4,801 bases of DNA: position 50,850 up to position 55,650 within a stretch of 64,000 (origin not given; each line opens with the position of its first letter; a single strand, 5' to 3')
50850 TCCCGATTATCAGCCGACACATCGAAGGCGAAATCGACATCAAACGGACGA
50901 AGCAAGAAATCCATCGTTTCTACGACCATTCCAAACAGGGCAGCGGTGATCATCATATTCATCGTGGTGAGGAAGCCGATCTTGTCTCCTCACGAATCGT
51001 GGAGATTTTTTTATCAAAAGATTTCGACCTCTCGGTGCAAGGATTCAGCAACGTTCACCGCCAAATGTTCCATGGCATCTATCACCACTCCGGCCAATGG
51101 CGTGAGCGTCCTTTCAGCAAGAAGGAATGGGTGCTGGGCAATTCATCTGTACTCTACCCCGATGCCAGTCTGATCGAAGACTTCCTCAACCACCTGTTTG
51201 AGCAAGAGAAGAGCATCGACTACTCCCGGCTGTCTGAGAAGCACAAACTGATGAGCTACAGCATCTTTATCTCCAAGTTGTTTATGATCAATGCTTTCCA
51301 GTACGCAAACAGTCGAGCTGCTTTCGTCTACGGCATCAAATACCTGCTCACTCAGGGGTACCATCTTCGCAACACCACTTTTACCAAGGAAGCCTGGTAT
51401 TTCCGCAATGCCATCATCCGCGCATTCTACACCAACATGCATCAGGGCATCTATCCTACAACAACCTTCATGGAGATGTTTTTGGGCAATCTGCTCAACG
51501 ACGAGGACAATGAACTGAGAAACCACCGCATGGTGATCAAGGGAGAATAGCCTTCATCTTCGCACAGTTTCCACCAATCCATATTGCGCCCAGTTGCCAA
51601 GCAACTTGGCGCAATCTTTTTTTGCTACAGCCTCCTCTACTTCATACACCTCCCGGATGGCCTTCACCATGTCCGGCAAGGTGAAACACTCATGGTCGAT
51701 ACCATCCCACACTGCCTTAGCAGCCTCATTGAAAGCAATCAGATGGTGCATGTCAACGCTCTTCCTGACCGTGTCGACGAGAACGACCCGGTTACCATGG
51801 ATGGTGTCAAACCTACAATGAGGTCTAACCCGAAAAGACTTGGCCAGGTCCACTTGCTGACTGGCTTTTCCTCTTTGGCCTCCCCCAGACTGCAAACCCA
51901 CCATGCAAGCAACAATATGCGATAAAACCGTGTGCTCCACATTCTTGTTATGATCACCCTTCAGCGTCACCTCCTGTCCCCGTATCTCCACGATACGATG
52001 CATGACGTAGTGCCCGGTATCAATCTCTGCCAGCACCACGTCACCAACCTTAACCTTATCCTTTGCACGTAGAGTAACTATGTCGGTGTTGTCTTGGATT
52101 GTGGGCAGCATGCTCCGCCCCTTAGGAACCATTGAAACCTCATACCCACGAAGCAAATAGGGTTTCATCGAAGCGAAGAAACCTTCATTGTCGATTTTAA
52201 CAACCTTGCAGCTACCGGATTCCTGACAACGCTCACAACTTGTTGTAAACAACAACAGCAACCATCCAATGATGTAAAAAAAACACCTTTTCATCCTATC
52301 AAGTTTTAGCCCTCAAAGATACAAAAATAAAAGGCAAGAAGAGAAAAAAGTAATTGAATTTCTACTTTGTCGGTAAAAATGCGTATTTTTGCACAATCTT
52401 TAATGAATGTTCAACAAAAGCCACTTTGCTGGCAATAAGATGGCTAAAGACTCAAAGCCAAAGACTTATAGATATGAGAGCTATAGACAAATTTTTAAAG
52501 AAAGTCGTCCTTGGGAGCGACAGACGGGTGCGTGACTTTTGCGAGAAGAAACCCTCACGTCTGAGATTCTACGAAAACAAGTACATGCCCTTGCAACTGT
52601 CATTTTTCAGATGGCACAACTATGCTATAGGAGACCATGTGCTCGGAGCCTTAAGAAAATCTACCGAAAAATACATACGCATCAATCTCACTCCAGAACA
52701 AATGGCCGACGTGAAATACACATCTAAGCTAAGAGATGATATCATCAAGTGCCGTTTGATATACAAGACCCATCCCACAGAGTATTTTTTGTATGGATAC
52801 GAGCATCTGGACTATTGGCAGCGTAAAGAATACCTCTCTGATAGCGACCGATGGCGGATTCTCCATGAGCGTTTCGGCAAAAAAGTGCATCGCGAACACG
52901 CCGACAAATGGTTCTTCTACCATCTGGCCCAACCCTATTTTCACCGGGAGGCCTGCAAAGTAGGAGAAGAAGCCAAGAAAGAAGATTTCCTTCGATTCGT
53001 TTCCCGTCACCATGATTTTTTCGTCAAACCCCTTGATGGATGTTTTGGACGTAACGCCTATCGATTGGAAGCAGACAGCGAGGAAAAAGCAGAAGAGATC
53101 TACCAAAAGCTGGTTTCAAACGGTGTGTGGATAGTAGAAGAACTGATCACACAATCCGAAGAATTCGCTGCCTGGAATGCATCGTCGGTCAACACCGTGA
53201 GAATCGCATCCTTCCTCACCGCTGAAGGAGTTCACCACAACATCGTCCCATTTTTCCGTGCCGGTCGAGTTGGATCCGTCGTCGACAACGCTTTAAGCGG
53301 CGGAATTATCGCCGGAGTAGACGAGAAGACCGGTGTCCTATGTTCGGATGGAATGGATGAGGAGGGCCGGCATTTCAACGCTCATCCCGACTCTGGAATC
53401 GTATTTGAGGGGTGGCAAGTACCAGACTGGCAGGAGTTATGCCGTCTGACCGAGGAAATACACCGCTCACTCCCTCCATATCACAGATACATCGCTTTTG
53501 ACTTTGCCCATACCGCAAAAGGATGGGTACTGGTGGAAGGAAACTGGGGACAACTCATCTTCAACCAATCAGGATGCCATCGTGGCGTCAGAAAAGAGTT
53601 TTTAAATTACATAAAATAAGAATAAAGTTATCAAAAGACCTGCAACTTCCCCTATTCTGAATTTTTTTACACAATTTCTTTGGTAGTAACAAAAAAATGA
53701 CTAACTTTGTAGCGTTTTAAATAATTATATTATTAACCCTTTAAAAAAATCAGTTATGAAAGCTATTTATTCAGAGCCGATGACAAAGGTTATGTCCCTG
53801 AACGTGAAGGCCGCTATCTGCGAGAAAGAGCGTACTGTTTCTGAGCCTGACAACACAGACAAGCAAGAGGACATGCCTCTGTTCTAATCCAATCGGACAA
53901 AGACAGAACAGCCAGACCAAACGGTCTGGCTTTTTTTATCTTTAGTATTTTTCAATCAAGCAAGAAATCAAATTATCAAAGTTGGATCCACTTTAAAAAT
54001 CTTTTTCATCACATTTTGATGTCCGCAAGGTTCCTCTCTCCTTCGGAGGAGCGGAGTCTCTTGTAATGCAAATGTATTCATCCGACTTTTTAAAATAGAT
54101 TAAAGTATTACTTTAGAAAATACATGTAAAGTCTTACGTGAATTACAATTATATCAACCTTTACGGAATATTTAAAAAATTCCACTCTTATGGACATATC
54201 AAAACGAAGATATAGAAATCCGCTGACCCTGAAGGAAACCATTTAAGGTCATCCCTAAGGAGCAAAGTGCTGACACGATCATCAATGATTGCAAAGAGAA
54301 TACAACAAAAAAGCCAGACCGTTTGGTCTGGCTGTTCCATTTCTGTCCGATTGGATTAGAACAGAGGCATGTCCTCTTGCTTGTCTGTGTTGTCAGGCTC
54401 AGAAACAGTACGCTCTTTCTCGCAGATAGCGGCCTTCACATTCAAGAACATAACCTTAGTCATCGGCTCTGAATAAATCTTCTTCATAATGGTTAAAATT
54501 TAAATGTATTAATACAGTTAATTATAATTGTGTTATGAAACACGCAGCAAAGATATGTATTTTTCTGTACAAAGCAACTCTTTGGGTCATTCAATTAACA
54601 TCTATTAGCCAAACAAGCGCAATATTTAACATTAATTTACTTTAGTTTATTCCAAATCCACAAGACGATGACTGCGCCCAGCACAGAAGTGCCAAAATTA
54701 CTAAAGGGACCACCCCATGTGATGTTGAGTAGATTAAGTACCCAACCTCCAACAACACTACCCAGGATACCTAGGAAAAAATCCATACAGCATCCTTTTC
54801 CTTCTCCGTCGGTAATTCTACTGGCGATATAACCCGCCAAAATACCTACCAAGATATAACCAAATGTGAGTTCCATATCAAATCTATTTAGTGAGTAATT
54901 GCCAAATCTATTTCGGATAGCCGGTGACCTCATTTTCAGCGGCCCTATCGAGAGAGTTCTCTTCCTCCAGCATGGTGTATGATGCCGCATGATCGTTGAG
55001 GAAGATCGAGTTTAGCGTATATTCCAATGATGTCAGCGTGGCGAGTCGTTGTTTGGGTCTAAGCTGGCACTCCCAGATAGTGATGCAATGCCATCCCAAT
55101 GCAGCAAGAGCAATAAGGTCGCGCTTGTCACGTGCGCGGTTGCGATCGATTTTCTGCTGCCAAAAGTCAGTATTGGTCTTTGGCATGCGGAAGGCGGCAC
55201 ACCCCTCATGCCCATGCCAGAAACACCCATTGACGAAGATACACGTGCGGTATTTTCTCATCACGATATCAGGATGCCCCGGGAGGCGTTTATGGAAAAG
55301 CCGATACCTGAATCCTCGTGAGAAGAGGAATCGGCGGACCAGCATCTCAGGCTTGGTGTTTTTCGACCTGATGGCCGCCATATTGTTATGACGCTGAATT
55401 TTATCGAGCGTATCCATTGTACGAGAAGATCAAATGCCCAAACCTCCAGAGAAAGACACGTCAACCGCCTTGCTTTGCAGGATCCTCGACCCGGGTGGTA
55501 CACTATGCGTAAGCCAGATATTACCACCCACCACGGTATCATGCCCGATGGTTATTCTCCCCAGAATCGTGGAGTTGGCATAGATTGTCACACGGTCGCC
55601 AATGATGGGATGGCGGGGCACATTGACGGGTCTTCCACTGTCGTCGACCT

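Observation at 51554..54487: Candidate undescribed RiPP-type locus: ATP-grasp ligase, SipW-like peptidase/PqqD fusion and twin 43-aa peptide genes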

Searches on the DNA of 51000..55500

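Call 38: search_rna_families(source=window, start=51000, end=55500, threshold=evalue, max_evalue=1)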
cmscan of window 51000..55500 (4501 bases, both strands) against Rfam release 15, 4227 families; matches with E-value up to 1: 0.
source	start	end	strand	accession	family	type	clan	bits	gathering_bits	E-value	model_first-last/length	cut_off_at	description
